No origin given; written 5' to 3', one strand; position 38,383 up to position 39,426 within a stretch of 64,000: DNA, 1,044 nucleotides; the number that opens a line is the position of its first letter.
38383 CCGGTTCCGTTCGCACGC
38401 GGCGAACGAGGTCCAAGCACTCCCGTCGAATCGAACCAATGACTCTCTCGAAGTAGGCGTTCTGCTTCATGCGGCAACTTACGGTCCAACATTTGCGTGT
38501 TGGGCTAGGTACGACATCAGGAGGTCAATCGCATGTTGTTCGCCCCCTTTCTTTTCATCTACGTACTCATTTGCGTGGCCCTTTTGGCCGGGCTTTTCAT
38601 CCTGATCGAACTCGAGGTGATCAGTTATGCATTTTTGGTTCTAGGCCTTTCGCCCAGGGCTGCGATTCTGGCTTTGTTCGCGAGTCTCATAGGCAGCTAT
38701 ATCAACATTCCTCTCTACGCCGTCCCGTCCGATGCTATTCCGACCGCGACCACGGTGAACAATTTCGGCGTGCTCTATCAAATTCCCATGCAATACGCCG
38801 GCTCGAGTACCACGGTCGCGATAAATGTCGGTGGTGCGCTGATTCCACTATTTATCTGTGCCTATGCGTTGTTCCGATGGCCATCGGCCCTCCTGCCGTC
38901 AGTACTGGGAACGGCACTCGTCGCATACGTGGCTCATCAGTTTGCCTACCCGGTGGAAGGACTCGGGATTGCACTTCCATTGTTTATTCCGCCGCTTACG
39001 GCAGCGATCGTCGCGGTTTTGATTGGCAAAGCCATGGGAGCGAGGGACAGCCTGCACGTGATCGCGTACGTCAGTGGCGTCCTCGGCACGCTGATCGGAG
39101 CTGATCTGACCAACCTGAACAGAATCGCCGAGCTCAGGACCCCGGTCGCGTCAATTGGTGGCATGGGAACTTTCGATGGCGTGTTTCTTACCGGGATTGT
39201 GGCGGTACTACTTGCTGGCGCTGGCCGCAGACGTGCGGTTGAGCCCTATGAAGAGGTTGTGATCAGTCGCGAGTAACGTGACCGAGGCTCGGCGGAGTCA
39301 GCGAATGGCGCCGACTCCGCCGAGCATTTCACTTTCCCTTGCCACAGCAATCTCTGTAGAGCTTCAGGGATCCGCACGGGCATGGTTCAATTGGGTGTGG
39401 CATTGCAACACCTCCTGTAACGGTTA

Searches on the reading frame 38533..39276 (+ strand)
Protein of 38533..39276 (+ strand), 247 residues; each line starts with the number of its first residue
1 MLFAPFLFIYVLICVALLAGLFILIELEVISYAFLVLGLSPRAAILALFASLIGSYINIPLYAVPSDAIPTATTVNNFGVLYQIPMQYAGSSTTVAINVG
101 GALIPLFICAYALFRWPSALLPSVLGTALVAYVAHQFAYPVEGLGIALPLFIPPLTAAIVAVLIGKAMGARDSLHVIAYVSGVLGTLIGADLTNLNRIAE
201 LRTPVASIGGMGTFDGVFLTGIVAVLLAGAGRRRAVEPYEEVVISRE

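Call 84: search_protein_families(library=pfam, proteins=[window:38533-39276:+], max_evalue=0.0001)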
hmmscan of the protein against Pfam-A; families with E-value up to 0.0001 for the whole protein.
window:38533-39276:+ (247 aa): 1 family
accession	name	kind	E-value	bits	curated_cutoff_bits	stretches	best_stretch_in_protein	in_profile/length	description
PF07758.16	DUF1614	-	5.7e-53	179.8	23.9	1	52-227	1-171/171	Protein of unknown function (DUF1614)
